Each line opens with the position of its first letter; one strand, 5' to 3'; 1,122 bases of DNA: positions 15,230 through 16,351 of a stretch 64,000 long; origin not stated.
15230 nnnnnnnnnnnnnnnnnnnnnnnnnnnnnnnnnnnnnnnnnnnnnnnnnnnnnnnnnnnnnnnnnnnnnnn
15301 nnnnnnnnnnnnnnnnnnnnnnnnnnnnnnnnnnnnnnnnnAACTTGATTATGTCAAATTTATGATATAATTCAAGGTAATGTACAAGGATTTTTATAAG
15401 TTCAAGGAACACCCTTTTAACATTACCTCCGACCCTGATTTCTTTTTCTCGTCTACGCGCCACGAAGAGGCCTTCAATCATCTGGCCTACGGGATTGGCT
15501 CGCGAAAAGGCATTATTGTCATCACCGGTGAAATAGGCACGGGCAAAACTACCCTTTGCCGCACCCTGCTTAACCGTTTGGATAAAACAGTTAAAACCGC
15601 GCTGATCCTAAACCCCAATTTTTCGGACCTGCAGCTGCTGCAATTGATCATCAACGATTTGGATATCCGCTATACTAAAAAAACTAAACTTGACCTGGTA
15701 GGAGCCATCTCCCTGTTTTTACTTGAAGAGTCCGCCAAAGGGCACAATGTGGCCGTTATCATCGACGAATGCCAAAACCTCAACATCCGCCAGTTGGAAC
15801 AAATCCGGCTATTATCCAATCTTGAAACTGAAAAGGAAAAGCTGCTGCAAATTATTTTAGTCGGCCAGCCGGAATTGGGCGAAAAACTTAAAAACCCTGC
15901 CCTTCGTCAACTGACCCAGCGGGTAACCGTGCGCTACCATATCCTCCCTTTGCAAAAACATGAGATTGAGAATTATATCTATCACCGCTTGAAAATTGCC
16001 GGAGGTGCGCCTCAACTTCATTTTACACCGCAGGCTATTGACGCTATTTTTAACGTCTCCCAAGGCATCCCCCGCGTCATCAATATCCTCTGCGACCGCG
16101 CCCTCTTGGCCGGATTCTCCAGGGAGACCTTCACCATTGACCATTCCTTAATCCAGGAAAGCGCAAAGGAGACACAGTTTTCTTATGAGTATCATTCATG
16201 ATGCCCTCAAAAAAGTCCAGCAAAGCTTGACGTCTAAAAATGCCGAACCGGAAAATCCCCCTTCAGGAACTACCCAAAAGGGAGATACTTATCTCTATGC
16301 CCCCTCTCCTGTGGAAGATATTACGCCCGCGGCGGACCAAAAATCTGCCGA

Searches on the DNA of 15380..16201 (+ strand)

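Call 58: search_with_rna_model(model_id=R1, sources=[L001, L002, L003, L004, L005, L006, L007, L008, L009, L010, L011, L012, L013, L014, L015, L016, L017, L018, L019, L020, L021, L022, L023, L024, L025, L026, L027, L028, L029, L030, L031, L032, L033, L034, L035, L036, L037, L038, L039, L040, L041, L042, L043, L044, L045, L046, L047, L048, L049, L050, L051, L052, L053, L054, L055, L056, L057, L058, L059, L060, L061, L062, L063, L064, L065, L066, L067, L068, L069, L070, L071, L072, L073, L074, L075, L076, L077, L078, L079, L080, L081, L082, L083, L084, L085, L086, L087, L088, L089, L090, L091, L092, L093, L094, L095, L096, L097, L098, L099, L100], max_evalue=0.001)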
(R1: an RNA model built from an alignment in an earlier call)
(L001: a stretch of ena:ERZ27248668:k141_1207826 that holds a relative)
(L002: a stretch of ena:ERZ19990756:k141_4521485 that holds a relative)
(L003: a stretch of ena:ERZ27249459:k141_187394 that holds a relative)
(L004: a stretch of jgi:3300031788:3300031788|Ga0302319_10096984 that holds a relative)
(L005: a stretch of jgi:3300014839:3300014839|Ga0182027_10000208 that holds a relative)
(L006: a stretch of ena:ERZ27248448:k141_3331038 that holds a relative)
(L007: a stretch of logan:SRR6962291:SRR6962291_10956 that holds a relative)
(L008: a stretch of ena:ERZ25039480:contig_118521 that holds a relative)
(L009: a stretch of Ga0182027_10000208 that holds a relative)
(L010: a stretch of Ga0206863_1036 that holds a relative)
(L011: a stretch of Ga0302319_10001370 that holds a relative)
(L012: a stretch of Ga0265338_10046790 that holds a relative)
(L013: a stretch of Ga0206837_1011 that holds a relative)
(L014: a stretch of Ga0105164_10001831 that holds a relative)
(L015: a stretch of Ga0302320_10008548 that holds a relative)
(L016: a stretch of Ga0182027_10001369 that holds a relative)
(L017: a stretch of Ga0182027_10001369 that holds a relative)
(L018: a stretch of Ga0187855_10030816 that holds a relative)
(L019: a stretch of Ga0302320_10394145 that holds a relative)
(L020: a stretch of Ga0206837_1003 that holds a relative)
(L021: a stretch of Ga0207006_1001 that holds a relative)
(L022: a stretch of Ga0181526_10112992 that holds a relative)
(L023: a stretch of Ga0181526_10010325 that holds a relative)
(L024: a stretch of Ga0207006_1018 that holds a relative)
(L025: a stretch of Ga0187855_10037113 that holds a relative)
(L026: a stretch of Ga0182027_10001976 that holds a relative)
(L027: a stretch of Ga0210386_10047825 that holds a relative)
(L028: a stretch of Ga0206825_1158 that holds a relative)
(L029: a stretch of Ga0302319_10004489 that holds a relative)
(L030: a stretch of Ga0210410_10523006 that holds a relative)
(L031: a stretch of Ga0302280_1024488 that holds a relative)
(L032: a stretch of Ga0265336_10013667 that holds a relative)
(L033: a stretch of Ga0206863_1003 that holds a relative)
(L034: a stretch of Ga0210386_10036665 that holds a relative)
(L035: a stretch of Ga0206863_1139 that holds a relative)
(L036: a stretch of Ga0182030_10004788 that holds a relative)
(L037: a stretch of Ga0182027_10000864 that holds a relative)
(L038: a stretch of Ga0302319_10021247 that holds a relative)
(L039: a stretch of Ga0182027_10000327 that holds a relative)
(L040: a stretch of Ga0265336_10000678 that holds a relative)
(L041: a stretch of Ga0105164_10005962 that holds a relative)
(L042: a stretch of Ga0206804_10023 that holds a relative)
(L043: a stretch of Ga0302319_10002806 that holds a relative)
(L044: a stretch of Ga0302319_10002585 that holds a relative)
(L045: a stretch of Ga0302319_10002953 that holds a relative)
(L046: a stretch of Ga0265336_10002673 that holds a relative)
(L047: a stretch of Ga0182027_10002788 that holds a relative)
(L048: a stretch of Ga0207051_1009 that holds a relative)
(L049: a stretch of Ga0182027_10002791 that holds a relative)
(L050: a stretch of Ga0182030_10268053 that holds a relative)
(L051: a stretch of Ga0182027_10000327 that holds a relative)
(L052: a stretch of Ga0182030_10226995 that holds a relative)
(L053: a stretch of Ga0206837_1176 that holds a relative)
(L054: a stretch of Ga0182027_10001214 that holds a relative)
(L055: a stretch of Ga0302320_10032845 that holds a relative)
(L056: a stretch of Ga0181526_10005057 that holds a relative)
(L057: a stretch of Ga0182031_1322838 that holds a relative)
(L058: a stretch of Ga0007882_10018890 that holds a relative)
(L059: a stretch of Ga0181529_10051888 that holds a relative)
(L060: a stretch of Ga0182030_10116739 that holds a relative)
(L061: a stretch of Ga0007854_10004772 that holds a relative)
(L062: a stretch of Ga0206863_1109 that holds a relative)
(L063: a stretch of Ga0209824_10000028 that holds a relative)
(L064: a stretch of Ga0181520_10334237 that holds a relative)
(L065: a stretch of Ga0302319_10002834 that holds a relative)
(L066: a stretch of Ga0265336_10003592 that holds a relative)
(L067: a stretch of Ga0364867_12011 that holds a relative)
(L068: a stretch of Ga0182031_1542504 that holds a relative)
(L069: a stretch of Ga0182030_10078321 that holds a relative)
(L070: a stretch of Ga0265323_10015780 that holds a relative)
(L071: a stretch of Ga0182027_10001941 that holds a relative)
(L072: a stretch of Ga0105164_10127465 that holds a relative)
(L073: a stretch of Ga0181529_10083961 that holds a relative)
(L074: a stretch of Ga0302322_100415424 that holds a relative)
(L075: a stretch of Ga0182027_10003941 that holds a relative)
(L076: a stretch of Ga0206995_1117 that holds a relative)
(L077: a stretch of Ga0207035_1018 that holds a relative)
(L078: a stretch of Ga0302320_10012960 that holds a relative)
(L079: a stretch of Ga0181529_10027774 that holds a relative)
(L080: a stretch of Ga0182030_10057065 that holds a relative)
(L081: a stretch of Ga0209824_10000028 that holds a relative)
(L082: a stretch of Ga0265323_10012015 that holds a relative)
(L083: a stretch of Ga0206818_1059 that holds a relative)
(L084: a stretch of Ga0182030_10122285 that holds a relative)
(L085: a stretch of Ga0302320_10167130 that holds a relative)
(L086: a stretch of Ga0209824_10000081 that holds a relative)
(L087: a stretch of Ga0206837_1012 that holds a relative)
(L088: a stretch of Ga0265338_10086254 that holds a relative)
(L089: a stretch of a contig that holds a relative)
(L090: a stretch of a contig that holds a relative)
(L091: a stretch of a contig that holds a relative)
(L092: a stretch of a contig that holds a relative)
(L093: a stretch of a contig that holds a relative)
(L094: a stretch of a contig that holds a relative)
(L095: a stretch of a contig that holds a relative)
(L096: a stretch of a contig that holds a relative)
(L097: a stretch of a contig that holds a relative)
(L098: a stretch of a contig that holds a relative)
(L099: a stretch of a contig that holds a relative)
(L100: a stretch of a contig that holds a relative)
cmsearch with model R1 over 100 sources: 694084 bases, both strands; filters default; matches with E-value up to 0.001: 173.
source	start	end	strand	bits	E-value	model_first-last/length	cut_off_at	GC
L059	565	722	+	178.2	5.1e-49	1-158/158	no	0.56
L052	121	278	-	175.7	2.6e-48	1-158/158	no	0.53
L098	4563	4720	+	175.1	3.9e-48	1-158/158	no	0.55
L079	4072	4229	+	174.6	5.5e-48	1-158/158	no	0.53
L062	3753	3910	-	174.2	7.1e-48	1-158/158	no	0.53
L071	8028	8185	-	173.5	1.2e-47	1-158/158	no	0.56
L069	524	681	+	172.4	2.3e-47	1-158/158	no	0.55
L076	428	585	-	171.5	4.3e-47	1-158/158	no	0.49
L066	2443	2600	+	171.4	4.7e-47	1-158/158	no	0.48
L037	6137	6294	-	170.7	7.6e-47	1-158/158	no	0.59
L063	6075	6232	+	170.5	8.3e-47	1-158/158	no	0.48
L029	681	838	-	169.2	2e-46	1-158/158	no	0.52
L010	1470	1627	-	169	2.3e-46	1-158/158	no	0.56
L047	3406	3563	-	168.9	2.5e-46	1-158/158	no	0.57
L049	3849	4006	+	167.6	6e-46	1-158/158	no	0.55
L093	197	354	+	167.3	7.3e-46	1-158/158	no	0.49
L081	1840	1997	+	166.9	9.4e-46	1-158/158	no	0.47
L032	551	708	-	166.9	9.6e-46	1-158/158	no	0.49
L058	1393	1550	+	166.8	9.7e-46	1-158/158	no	0.58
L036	718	875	-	166.7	1e-45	1-158/158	no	0.54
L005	8529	8686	+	166.5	1.2e-45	1-158/158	no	0.54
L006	8529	8686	+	166.5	1.2e-45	1-158/158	no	0.54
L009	2562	2719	+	166.5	1.2e-45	1-158/158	no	0.54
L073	137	294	-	166.3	1.4e-45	1-158/158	no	0.51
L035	648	805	+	166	1.7e-45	1-158/158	no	0.51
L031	1894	2051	-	165.9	1.9e-45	1-158/158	no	0.52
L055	3345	3502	-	165.9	1.9e-45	1-158/158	no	0.52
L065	8736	8893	+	165.9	1.9e-45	1-158/158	no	0.52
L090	9055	9212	-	165.7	2.1e-45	1-158/158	no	0.54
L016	8856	9013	+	165.5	2.5e-45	1-158/158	no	0.58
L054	1831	1988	-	165.4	2.5e-45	1-158/158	no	0.56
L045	2343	2500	-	164.4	5.1e-45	1-158/158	no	0.51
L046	3190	3347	-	163.3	1e-44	1-158/158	no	0.53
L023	208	365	+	162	2.4e-44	1-158/158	no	0.52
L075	2033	2190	+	161.8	2.8e-44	1-158/158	no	0.55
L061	6678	6835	-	161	4.8e-44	1-158/158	no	0.55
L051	10616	10773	+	160.7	5.7e-44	1-158/158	no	0.55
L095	1740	1897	-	160.7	5.7e-44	1-158/158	no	0.55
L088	1396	1553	+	160.4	7.2e-44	1-158/158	no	0.54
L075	4328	4485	+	160.2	8.4e-44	1-158/158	no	0.56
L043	7423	7580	+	159.5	1.3e-43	1-158/158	no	0.53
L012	3444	3601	+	159.4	1.4e-43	1-158/158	no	0.54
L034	1094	1251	+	159.1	1.7e-43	1-158/158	no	0.46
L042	12132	12290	-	158.9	1.9e-43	1-158/158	no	0.5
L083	3334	3492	-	158.9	1.9e-43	1-158/158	no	0.5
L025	1190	1347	+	158.3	3e-43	1-158/158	no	0.55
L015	1732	1889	-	157.7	4.4e-43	1-158/158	no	0.55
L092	5687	5844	-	157.7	4.4e-43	1-158/158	no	0.55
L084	104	261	+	156.8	7.9e-43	1-158/158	no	0.57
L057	1134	1291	-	156.6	8.9e-43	1-158/158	no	0.49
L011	255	412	-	155.6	1.7e-42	1-158/158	no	0.54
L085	595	752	+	155.6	1.7e-42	1-158/158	no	0.55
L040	6125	6282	+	155.3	2.2e-42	1-158/158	no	0.53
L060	2680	2837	+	155.1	2.4e-42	1-158/158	no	0.58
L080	5054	5211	-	155.1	2.5e-42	1-158/158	no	0.54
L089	740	896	-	154.8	2.9e-42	1-158/158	no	0.52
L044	2321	2478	+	153.8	6.1e-42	1-158/158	no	0.5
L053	3889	4045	+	153.4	7.5e-42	1-158/158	no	0.52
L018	123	280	-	153.1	9.5e-42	1-158/158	no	0.55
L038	8781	8939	+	151.4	2.9e-41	1-158/158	no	0.55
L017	5941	6098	+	150.4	5.6e-41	1-158/158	no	0.53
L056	3163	3320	+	149.7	9e-41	1-158/158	no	0.49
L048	707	863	+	148.7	1.8e-40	1-158/158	no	0.5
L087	1876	2032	-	148.7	1.8e-40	1-158/158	no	0.5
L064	107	262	-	148.2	2.5e-40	1-158/158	no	0.54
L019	682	836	-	147.6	3.6e-40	1-158/158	no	0.52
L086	3555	3712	-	147.2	4.9e-40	1-158/158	no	0.53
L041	6192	6348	+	146.5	7.7e-40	1-158/158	no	0.57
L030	516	672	+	146.4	8.4e-40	1-158/158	no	0.55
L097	2638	2794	+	145.1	2e-39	1-158/158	no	0.56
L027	2747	2903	-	143.3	6.5e-39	1-158/158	no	0.51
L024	1033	1191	-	143.1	7.5e-39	1-158/158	no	0.54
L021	6495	6653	+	143.1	7.6e-39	1-158/158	no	0.51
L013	614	770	-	141.4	2.3e-38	1-158/158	no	0.46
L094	488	644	+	128.5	1.3e-34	1-158/158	no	0.47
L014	9545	9704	-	127.2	2.9e-34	1-158/158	no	0.54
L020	4897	5053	+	121.7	1.2e-32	1-158/158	no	0.51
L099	7946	8105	+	120.4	2.8e-32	1-158/158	no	0.54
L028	5426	5584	+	120.1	3.4e-32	1-158/158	no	0.57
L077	3745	3902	-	119.4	5.6e-32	1-158/158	no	0.56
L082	2256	2415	+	116.7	3.5e-31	1-158/158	no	0.57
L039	9082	9236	+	115.8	6.2e-31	1-158/158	no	0.54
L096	859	1018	-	114.9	1.1e-30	1-158/158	no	0.6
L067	1388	1548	+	114.1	1.9e-30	1-158/158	no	0.6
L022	1454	1609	+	113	3.9e-30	1-158/158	no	0.51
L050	761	919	+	108.3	8.8e-29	1-158/158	no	0.63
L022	477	631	-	106.9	2.3e-28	1-158/158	no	0.54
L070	1392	1546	+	103.9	1.8e-27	1-158/158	no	0.54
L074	588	742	+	103.4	2.4e-27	1-158/158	no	0.59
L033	1132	1286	-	102.7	3.9e-27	1-158/158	no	0.49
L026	7699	7853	-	101.2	1.1e-26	1-158/158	no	0.57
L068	613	766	-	80.6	1e-20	1-158/158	no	0.45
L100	1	129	-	76.7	1.3e-19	1-127/158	3'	0.59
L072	1186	1314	+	76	2.2e-19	1-127/158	3'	0.6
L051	7236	7352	+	72.2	2.6e-18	1-158/158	no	0.58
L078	11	130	-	69.7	1.4e-17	19-138/158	no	0.54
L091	1288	1407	+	69.7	1.4e-17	19-138/158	no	0.54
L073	137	297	+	43.8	4.6e-10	1-158/158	no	0.5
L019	682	836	+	43.4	5.9e-10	1-158/158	no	0.52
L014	9545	9704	+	42.6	1e-09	1-158/158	no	0.54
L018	126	283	+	41.3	2.5e-09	1-158/158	no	0.56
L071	8031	8188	+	40.7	3.6e-09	1-158/158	no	0.56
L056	3160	3320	-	39.5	8e-09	1-158/158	no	0.48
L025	1187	1347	-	39.2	1e-08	1-158/158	no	0.54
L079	4069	4226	-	38.5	1.5e-08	1-158/158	no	0.53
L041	6192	6348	-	38.4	1.6e-08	1-158/158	no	0.57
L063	6075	6232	-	38.2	1.9e-08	1-158/158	no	0.48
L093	194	354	-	38.1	2.1e-08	1-158/158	no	0.48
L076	428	585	+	38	2.2e-08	1-158/158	no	0.49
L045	2343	2500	+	37.9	2.4e-08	1-158/158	no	0.51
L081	1837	1997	-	37.1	4e-08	1-158/158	no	0.47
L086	3555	3715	+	36.9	4.6e-08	1-158/158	no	0.53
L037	6137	6294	+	36.2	7.3e-08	1-158/158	no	0.59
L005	8526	8683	-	35.8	9.3e-08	1-158/158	no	0.55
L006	8526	8683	-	35.8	9.3e-08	1-158/158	no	0.55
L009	2559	2716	-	35.8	9.3e-08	1-158/158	no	0.55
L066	2443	2600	-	35.5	1.2e-07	1-158/158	no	0.48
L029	681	841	+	35.3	1.3e-07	1-158/158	no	0.51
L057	1135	1290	+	35.2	1.5e-07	1-158/158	no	0.49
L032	551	711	+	34.7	2e-07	1-158/158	no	0.48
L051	10613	10770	-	34.4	2.5e-07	1-158/158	no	0.54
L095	1743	1900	+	34.4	2.5e-07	1-158/158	no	0.54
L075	4325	4482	-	34.3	2.6e-07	1-158/158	no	0.56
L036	718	875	+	34.2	2.8e-07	1-158/158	no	0.54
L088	1396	1553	-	34.1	2.9e-07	1-158/158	no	0.54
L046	3190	3350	+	34.1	2.9e-07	1-158/158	no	0.52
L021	6492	6653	-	33.7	3.9e-07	1-158/158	no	0.5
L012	3444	3601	-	33.4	4.7e-07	1-158/158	no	0.54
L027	2747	2903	+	33.3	5.1e-07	1-158/158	no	0.51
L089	740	896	+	32.6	8.1e-07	1-158/158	no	0.52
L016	8853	9010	-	32.6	8.2e-07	1-158/158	no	0.58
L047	3409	3566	+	32.5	8.8e-07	1-158/158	no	0.58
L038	8778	8936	-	32.2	1e-06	1-158/158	no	0.55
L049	3846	4003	-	32.1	1.1e-06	1-158/158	no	0.56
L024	1033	1191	+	31.9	1.3e-06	1-158/158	no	0.54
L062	3753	3910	+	31.8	1.4e-06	1-158/158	no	0.53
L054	1834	1991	+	31.6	1.6e-06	1-158/158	no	0.58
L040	6125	6282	-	31.3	1.9e-06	1-158/158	no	0.53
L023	208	365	-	31.3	2e-06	1-158/158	no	0.52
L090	9058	9215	+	31.2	2.1e-06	1-158/158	no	0.54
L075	2031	2187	-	31.1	2.2e-06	1-158/158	no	0.55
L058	1390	1550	-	31.1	2.3e-06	1-158/158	no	0.57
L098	4560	4720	-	30.9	2.5e-06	1-158/158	no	0.54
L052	121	278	+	30.9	2.6e-06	1-158/158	no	0.53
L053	3886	4045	-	30.8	2.7e-06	1-158/158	no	0.51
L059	562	722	-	30.7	2.8e-06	1-158/158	no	0.55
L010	1470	1630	+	30.7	2.9e-06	1-158/158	no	0.57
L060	2677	2837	-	30.6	3e-06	1-158/158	no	0.57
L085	595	752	-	30.5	3.4e-06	1-158/158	no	0.55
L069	524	681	-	30.4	3.6e-06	1-158/158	no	0.55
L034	1091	1251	-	30.1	4.2e-06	1-158/158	no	0.45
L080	5057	5214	+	30.1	4.3e-06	1-158/158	no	0.54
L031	1894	2054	+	29.8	5.1e-06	1-158/158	no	0.52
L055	3345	3505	+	29.8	5.1e-06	1-158/158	no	0.52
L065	8733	8893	-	29.8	5.1e-06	1-158/158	no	0.52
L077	3745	3902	+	29.5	6.5e-06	1-158/158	no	0.56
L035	648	805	-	29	8.8e-06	1-158/158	no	0.51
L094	488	644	-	28.8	1e-05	1-158/158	no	0.47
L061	6681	6838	+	28.8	1e-05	1-158/158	no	0.55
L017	5939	6095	-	28.5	1.2e-05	1-158/158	no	0.52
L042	12132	12290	+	27.9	1.9e-05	1-158/158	no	0.5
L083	3334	3492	+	27.9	1.9e-05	1-158/158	no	0.5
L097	2635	2791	-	26.9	3.5e-05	1-158/158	no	0.56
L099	7946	8105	-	26.5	4.8e-05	1-158/158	no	0.54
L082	2256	2415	-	26.1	6.2e-05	1-158/158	no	0.57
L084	104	261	-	26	6.5e-05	1-158/158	no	0.57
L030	513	672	-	25.7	8e-05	1-158/158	no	0.54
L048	707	863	-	25.2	0.00011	1-158/158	no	0.5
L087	1876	2032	+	25.2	0.00011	1-158/158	no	0.5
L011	258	411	+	24.8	0.00015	1-158/158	no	0.55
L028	5426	5584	-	24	0.00026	1-158/158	no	0.57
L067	1386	1545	-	23.7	0.0003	1-158/158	no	0.59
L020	4894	5050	-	22.4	0.00075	1-158/158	no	0.5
